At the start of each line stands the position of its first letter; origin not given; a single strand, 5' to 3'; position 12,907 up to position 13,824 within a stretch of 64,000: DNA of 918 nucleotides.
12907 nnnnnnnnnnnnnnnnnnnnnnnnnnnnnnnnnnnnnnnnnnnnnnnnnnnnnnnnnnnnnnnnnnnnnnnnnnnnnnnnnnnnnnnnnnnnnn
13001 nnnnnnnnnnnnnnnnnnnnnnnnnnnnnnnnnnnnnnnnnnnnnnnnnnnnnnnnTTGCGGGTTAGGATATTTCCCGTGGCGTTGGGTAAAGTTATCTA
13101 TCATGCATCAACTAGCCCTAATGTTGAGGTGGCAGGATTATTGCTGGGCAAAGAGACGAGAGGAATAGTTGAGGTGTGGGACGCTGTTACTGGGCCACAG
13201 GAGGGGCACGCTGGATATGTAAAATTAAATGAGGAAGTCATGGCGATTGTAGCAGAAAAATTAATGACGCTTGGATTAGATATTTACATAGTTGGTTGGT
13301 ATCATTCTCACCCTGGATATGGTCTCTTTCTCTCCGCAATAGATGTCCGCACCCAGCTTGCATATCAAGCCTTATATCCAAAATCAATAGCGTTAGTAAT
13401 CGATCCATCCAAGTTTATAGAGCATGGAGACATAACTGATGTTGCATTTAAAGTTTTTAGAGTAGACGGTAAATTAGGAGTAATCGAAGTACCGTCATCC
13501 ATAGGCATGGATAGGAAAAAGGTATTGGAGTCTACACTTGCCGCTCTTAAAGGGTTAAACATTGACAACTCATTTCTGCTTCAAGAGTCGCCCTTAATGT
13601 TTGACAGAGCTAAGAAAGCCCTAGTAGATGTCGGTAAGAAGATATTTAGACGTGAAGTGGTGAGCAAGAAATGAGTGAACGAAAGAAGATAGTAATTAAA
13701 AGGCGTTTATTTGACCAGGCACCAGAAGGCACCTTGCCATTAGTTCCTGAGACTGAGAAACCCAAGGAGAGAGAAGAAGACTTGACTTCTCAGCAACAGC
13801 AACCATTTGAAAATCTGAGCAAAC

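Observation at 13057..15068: JAMM isopeptidase is translationally coupled to an unknown coiled-coil protein and followed by a small multi-TM protein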

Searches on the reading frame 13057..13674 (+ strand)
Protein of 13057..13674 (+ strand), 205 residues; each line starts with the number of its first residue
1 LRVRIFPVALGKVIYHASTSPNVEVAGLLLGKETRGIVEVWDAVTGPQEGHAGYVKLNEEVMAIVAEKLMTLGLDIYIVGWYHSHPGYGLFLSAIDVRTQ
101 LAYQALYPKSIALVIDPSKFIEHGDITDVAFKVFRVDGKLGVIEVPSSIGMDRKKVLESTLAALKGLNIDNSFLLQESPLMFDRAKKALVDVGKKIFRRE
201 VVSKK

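Call 5: search_protein_families(library=pfam, proteins=[window:13057-13674:+], max_evalue=1)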
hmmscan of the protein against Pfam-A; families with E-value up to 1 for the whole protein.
window:13057-13674:+ (205 aa): 3 families
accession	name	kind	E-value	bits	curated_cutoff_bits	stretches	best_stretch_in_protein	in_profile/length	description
PF01398.27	JAB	-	6e-17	62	22.5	1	3-108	6-116/117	JAB1/Mov34/MPN/PAD-1 ubiquitin protease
PF14464.11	Prok-JAB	-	1.1e-06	29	25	1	11-99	6-89/114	Prokaryotic homologs of the JAB domain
PF03665.18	UPF0172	-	0.00036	20.9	24.4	1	6-86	5-83/192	Uncharacterised protein family (UPF0172)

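Call 6: search_protein_families(library=ncbifam, proteins=[window:13057-13674:+], max_evalue=1)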
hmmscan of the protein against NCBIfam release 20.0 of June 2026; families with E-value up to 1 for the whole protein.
window:13057-13674:+ (205 aa): 1 family
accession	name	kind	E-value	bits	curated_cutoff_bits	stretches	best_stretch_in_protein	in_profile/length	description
NF041370.1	desamp_Halo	equivalog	0.00033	20.5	130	1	12-98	10-97/133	desampylase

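Call 16: search_solved_structures(query=window:13057-13674:+, max_evalue=0.01, show_alignments=2)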
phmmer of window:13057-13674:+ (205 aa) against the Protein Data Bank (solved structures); distinct sequences matched with E-value up to 0.01: 56.
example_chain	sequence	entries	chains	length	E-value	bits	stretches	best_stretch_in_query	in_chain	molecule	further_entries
6fju_A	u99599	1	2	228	1.3e-49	171.9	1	1-169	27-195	26S proteasome regulatory subunit N11-like protein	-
6fjv_A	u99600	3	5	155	7.2e-43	149.8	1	2-147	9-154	26S proteasome regulatory subunit N11-like protein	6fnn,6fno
9qo4_E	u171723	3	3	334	1.1e-20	77.4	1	4-134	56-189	COP9 signalosome complex subunit 5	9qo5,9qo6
4o8x_B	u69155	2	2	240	2.3e-20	76.4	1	3-164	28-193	26S proteasome regulatory subunit RPN11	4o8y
5w83_B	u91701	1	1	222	2.5e-20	76.2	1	3-160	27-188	Ubiquitin carboxyl-terminal hydrolase RPN11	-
4ocl_B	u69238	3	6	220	2.6e-20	76.2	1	3-160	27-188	26S proteasome regulatory subunit RPN11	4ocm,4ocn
4owp_B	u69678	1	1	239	2.7e-20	76.1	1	3-163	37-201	26S proteasome regulatory subunit RPN11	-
4f7o_A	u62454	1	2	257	2.7e-20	76.1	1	4-134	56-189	COP9 signalosome complex subunit 5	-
5jog_A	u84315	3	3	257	2.7e-20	76.1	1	4-134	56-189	COP9 signalosome complex subunit 5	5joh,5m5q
5u4p_B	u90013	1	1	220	2.7e-20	76.1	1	3-158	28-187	26S proteasome regulatory subunit RPN11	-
6fvt_V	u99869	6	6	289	3.6e-20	75.7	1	3-164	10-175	Ubiquitin carboxyl-terminal hydrolase RPN11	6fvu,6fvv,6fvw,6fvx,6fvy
6r7f_E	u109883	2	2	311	4e-20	75.6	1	4-134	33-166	COP9 signalosome complex subunit 5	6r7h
3jck_G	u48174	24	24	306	4.2e-20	75.5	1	3-164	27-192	Ubiquitin carboxyl-terminal hydrolase RPN11 | 26S PROTEASOME REGULATORY SUBUNIT RPN11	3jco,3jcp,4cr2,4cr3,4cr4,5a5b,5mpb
4wsn_E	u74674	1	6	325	4.5e-20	75.4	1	4-134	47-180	COP9 signalosome complex subunit 5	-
4d18_E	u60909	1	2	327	4.5e-20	75.4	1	4-134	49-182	COP9 SIGNALOSOME COMPLEX SUBUNIT 5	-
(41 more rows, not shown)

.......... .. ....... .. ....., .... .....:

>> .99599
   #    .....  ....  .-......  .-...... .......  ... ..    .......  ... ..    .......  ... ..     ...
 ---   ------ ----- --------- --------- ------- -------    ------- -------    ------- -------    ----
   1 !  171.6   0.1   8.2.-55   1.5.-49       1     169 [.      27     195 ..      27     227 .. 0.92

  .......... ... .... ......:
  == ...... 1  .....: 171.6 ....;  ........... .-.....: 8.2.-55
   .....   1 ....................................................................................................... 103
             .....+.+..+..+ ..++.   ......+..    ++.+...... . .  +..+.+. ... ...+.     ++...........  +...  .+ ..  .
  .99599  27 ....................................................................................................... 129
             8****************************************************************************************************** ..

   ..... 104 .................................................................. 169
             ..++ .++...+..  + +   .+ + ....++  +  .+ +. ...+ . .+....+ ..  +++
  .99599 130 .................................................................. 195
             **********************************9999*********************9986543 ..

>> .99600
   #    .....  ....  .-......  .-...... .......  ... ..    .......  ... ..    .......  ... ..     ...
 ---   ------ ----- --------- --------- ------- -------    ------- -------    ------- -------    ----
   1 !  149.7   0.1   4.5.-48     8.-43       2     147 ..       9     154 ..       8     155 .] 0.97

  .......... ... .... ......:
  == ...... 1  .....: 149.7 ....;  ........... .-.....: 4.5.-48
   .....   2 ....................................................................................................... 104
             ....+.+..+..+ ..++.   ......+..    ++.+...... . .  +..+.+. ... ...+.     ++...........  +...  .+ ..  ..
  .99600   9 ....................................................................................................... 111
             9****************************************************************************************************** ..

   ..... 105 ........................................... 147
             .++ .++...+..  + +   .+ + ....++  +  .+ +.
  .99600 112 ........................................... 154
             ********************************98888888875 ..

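Call 32: find_related_loci(query=A2, collection=genome_contigs, flank=6000)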
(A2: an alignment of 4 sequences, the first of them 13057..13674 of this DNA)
Query A2 (205 aa) in genome_contigs; peptide patterns used: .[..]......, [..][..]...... (x = any residue, [..] = any of these).
270 stretches matched a pattern; 66 encode a relative of the query (tblastn E <= 1e-3); 65 distinct loci.
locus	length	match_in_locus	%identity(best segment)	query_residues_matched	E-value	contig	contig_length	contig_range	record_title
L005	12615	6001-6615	80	1-205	2e-112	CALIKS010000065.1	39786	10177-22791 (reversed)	MAG: uncultured archaeon isolate S1_Bin_MAXBIN__124_sub_1 genome assembly, contig: c_000001599483, whole genome shotgun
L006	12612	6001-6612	86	1-205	7e-118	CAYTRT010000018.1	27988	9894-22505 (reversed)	MAG TPA_asm: uncultured Nitrososphaeria archaeon isolate SRP104967_co1_41 genome assembly, contig: NODE_549_length_27988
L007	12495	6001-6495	60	1-165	3e-67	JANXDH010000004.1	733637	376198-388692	MAG: Aigarchaeota archaeon isolate SKYB10 k141_177034, whole genome shotgun sequence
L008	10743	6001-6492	59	1-164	2e-60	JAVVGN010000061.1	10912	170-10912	MAG: Candidatus Caldarchaeales archaeon isolate PSS.bin.6 NODE_983_length_10912_cov_30.862485, whole genome shotgun sequ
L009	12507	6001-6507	56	1-169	3e-60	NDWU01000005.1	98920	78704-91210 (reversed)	MAG: Candidatus Terraquivivens tikiterensis isolate NZ13-MG1 contig_220_4, whole genome shotgun sequence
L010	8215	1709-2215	59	1-169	9e-60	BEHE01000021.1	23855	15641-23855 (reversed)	Archaeon HR02 DNA, contig: NODE_653_21, isolate: HRbin02, whole genome shotgun sequence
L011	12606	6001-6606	50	1-199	2e-59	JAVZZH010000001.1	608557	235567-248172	MAG: Candidatus Caldarchaeum sp. isolate JZ-3_201907_bins_57 JZ-3_201907_bins_57_scaffold_1, whole genome shotgun sequen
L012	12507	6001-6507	59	1-169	4e-59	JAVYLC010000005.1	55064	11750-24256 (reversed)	MAG: Nitrososphaerota archaeon isolate BF2_201808_bins_8 BF2_201808_bins_8_scaffold_5, whole genome shotgun sequence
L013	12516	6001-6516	55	1-172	1e-58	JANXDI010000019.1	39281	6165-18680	MAG: Candidatus Calditenuaceae archaeon isolate SKYB103 k141_35495, whole genome shotgun sequence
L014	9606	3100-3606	58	1-169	1e-58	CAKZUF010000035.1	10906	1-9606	MAG: uncultured archaeon isolate S1_Bin_METABAT__127_sub_1 genome assembly, contig: c_000000669913, whole genome shotgun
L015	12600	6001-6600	50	1-197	1e-58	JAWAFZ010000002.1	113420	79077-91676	MAG: Candidatus Caldarchaeum sp. isolate QQ_201912_bins_79 QQ_201912_bins_79_scaffold_2, whole genome shotgun sequence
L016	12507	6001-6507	58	1-169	3e-58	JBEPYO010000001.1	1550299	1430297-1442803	MAG: Nitrososphaerota archaeon isolate 03V1_S199.concoct.095 NODE_1_length_1550299_cov_2.969483, whole genome shotgun se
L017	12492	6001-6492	55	1-164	4e-58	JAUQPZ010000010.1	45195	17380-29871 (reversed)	MAG: Thermoproteota archaeon isolate JZ-3.bins.124.201901 NODE_508_length_45195_cov_1.340951, whole genome shotgun seque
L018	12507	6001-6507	55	1-169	6e-58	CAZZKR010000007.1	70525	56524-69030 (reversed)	MAG TPA_asm: uncultured Nitrososphaeria archaeon isolate binchicken_co25_112 genome assembly, contig: k141_152577, whole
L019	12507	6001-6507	53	1-169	2e-57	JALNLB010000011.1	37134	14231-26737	MAG: Candidatus Terraquivivens ruidianensis isolate JZ-2.bins.210.201808 NODE_1810_length_37134_cov_1.685546, whole geno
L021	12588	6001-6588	49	1-189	5e-57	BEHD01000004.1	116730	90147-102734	Archaeon HR01 DNA, contig: NODE_75_4, isolate: HRbin01, whole genome shotgun sequence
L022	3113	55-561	51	1-169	2e-56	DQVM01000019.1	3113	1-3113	MAG TPA_asm: Candidatus Caldarchaeum subterraneum isolate SZUA-1515 k95_302113, whole genome shotgun sequence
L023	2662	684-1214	51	1-177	9e-57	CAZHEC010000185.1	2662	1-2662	MAG TPA_asm: uncultured Nitrososphaeria archaeon isolate SRP163575_co2_204 genome assembly, contig: NODE_52938_length_26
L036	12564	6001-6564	50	1-185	8e-54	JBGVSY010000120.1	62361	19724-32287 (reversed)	MAG: Nitrososphaeria archaeon isolate S_237_B8 k127_342656, whole genome shotgun sequence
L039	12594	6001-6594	47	1-187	9e-53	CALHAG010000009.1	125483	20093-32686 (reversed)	MAG: Candidatus Caldarchaeum subterraneum isolate H1_Bin_METABAT__153_1_1 genome assembly, contig: c_000000637518, whole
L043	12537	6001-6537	49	1-179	1e-51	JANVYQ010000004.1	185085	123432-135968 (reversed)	MAG: Candidatus Pelearchaeum maunauluense isolate 146_bin.21 NODE_49_length_185085_cov_5.525588, whole genome shotgun se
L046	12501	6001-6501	49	1-165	5e-51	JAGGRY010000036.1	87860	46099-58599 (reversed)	MAG: Thaumarchaeota archaeon isolate AUK008 PB_MANV_008_c_000000000002, whole genome shotgun sequence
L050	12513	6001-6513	46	1-169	1e-48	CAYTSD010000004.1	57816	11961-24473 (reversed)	MAG TPA_asm: uncultured Nitrososphaeria archaeon isolate binchicken_co80_166 genome assembly, contig: NODE_52_length_578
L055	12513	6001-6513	50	1-169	2e-47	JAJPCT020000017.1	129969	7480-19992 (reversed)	MAG: Candidatus Wolframiiraptor gerlachensis isolate A8 NODE_52_length_129969_cov_4_030329, whole genome shotgun sequenc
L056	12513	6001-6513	43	1-169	4e-47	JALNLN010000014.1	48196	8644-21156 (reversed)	MAG: Candidatus Geocrenenecus dongiae isolate ZZQ.bins.17.201803 NODE_505_length_48196_cov_23.385051, whole genome shotg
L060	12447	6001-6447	50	1-149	5e-40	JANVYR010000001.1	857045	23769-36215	MAG: Candidatus Calditenuis fumarioli isolate 146_bin.25 NODE_2_length_857045_cov_24.061639, whole genome shotgun sequen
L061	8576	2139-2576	47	3-147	5e-38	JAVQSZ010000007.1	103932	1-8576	MAG: Nitrososphaerota archaeon isolate SKYBB_hs_bin131 NODE_7_length_103932_cov_1140.075511, whole genome shotgun sequen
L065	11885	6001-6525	38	3-153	1e-20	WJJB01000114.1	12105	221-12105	MAG: Candidatus Bathyarchaeota archaeon isolate Bin_245 k141_1299953, whole genome shotgun sequence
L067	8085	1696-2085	38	8-138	2e-18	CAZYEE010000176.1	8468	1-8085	MAG TPA_asm: uncultured archaeon isolate binchicken_co19_528 genome assembly, contig: NODE_14644_length_8468_cov_4.50029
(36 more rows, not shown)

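Call 78: search_protein_families(library=pfam, proteins=[L007:7393-8001:-, L009:7638-8210:+, L021:7435-7842:-, L036:7761-9062:+, L043:7536-8036:-, L060:7495-8160:+, L061:3556-4251:-, L011:7393-7800:-, L022:1579-2163:-, L009:8307-8765:+], max_evalue=0.0001)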
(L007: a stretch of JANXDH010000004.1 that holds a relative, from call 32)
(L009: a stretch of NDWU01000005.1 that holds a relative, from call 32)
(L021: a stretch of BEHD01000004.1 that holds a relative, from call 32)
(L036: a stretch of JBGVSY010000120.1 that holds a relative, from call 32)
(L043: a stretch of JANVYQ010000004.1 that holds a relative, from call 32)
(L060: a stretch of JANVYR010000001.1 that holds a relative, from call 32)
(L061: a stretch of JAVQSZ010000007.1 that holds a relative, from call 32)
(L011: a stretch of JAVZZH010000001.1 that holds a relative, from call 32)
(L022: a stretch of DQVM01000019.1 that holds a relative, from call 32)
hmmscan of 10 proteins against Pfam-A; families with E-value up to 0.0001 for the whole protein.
L007:7393-8001:- (202 aa): 0 families

L009:7638-8210:+ (190 aa): 10 families
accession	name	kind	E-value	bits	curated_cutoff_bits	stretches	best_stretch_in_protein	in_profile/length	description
PF13412.12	HTH_24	-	4e-16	58.8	21.9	1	45-92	1-48/48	Winged helix-turn-helix DNA-binding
PF13404.12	HTH_AsnC-type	-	8.7e-15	54.7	27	1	45-86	1-42/42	AsnC-type helix-turn-helix domain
PF01037.27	AsnC_trans_reg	-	2.5e-14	53.3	25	1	113-180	3-68/73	Lrp/AsnC ligand binding domain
PF12840.13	HTH_20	-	5e-07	30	27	1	52-92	9-49/51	Helix-turn-helix domain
PF01022.26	HTH_5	-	1.7e-06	28.3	22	1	51-93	6-47/47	Bacterial regulatory protein, arsR family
PF25212.1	HVO_A0114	-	4e-06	27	27.6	1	45-93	20-68/84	HVO_A0114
PF01047.28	MarR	-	4.7e-06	26.8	24.6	1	49-93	5-49/59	MarR family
PF01978.25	TrmB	-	8.5e-06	26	25.6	1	47-95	8-56/68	Sugar-specific transcriptional regulator TrmB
PF08279.18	HTH_11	-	1e-05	25.7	25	1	51-90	4-44/55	HTH domain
PF13730.12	HTH_36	-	7.8e-05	22.8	25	0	52-91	13-55/55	Helix-turn-helix domain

L021:7435-7842:- (135 aa): 2 families
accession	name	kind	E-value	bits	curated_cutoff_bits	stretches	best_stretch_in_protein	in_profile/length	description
PF01796.24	OB_ChsH2_C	-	1.3e-13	51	27.1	1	52-113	4-65/65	ChsH2, C-terminal OB-fold domain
PF12172.15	zf-ChsH2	-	6.2e-05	23.1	23.2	1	18-47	7-36/37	ChsH2, rubredoxin-like zinc ribbon domain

L036:7761-9062:+ (433 aa): 2 families
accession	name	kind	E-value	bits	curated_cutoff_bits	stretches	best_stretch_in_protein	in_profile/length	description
PF00152.25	tRNA-synt_2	-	6.7e-76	255.7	25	1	115-427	3-307/308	tRNA synthetases class II (D, K and N)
PF01336.31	tRNA_anti-codon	-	3.3e-12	46.6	27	1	20-99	1-75/75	OB-fold nucleic acid binding domain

L043:7536-8036:- (166 aa): 2 families
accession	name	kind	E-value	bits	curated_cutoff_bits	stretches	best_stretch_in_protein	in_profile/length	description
PF01796.24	OB_ChsH2_C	-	3e-16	59.5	27.1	1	81-141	4-64/65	ChsH2, C-terminal OB-fold domain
PF12172.15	zf-ChsH2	-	2.3e-07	30.9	23.2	1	46-76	6-36/37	ChsH2, rubredoxin-like zinc ribbon domain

L060:7495-8160:+ (221 aa): 0 families

L061:3556-4251:- (231 aa): 0 families

L011:7393-7800:- (135 aa): 1 family
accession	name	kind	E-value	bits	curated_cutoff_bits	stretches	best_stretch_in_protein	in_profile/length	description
PF01796.24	OB_ChsH2_C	-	3.3e-18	65.8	27.1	1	53-114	4-65/65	ChsH2, C-terminal OB-fold domain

L022:1579-2163:- (194 aa): 1 family
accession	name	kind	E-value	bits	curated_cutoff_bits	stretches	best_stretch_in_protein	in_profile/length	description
PF00177.27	Ribosomal_S7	-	3.2e-45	153.8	24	1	29-194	2-148/148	Ribosomal protein S7p/S5e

L009:8307-8765:+ (152 aa): 0 families

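Call 91: search_protein_families(library=pfam, proteins=[L065:5956-8010:+, L067:907-2538:+], max_evalue=0.01)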
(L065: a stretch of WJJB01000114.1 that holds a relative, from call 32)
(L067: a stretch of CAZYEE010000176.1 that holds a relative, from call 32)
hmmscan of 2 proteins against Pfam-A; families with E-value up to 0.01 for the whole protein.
L065:5956-8010:+ (684 aa): 3 families
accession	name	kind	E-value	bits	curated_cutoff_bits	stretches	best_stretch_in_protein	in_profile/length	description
PF01398.27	JAB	-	2.1e-16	60.2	22.5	1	15-135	5-112/117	JAB1/Mov34/MPN/PAD-1 ubiquitin protease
PF03665.18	UPF0172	-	1.5e-06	28.7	24.4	1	17-117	3-83/192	Uncharacterised protein family (UPF0172)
PF14464.11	Prok-JAB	-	2.8e-06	27.6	25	1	41-130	15-89/114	Prokaryotic homologs of the JAB domain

L067:907-2538:+ (543 aa): 16 families
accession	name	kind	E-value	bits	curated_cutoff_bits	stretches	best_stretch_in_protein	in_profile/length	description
PF01398.27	JAB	-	2.9e-14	53.3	22.5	1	266-367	14-116/117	JAB1/Mov34/MPN/PAD-1 ubiquitin protease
PF13424.12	TPR_12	-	1.7e-13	51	30.1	1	13-75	14-76/77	Tetratricopeptide repeat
PF13374.12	TPR_10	-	4.2e-11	42.9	27.5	1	44-77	2-35/42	Tetratricopeptide repeat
PF00515.34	TPR_1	-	4.5e-08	33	27.8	1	44-72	1-29/34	Tetratricopeptide repeat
PF07719.23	TPR_2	-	6.3e-08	32.6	27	1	44-73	1-30/34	Tetratricopeptide repeat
PF14938.12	SNAP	-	8.7e-08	32.4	25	1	9-167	81-224/282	Soluble NSF attachment protein, SNAP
PF13176.12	TPR_7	-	2.3e-07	30.8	27.9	0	49-71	4-26/36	Tetratricopeptide repeat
PF01399.33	PCI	-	4.9e-07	30.3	22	1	428-478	28-78/84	PCI domain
PF13181.12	TPR_8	-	4.9e-07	29.8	25.7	1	45-72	2-29/34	Tetratricopeptide repeat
PF04212.24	MIT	-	1.6e-05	25.4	30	0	106-140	18-53/66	MIT (microtubule interacting and transport) domain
PF03665.18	UPF0172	-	2.4e-05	24.8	24.4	1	256-345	4-83/192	Uncharacterised protein family (UPF0172)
PF14464.11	Prok-JAB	-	0.00021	21.6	25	1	280-357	16-88/114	Prokaryotic homologs of the JAB domain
PF13432.12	TPR_16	-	0.0028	18.5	32.7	1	9-73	4-60/65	Tetratricopeptide repeat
PF13414.12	TPR_11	-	0.0029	17.7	26.8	0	53-72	3-22/42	TPR repeat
PF04545.22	Sigma70_r4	-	0.0032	17.4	24.1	0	430-463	12-44/50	Sigma-70, region 4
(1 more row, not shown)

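Call 94: search_protein_families(library=pfam, proteins=[L055:6855-7160:+, L055:7161-7529:+, L023:1301-1843:+, L050:6735-7592:-, L046:6676-6981:+, L056:6733-7035:+], max_evalue=0.0001)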
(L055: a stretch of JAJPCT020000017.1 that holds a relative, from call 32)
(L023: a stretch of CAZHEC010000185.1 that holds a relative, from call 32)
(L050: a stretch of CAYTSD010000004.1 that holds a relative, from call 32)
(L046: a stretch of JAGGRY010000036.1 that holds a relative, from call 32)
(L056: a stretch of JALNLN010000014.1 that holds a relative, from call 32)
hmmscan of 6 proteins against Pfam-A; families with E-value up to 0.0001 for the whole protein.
L055:6855-7160:+ (101 aa): 1 family
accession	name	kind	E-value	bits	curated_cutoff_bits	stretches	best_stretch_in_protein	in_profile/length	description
PF01157.24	Ribosomal_L21e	-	4.7e-28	97.4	27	1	5-96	1-96/101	Ribosomal protein L21e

L055:7161-7529:+ (122 aa): 1 family
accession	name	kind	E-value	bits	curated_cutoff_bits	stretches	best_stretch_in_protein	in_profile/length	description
PF03874.21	RNA_pol_Rpb4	-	6.8e-12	46.1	25.6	1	26-114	32-115/116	RNA polymerase Rpb4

L023:1301-1843:+ (180 aa): 6 families
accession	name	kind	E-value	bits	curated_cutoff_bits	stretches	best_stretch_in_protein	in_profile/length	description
PF08241.18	Methyltransf_11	-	7.2e-19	68.7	21.2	1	27-127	1-95/95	Methyltransferase domain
PF13649.12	Methyltransf_25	-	1.1e-16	61.7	27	1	26-123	1-97/97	Methyltransferase domain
PF13847.12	Methyltransf_31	-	1.8e-14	54.1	27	1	24-131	5-113/145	Methyltransferase domain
PF08242.18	Methyltransf_12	-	7e-12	46.4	30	1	27-123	1-96/98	Methyltransferase domain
PF01209.24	Ubie_methyltran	-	1.7e-11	44.4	20.1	1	8-130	35-154/233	ubiE/COQ5 methyltransferase family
PF13489.12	Methyltransf_23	-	2.2e-11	44.2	27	1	15-132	15-121/164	Methyltransferase domain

L050:6735-7592:- (285 aa): 1 family
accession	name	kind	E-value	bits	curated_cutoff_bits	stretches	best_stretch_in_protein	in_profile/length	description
PF02830.23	V4R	-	6e-14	52.3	31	1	225-281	6-61/62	V4R domain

L046:6676-6981:+ (101 aa): 1 family
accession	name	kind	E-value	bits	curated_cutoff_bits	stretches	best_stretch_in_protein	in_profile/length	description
PF01157.24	Ribosomal_L21e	-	1.8e-32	111.6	27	1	5-97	1-97/101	Ribosomal protein L21e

L056:6733-7035:+ (100 aa): 1 family
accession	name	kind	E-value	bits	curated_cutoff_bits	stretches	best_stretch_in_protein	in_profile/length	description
PF01157.24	Ribosomal_L21e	-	6.4e-31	106.6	27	1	3-96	1-98/101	Ribosomal protein L21e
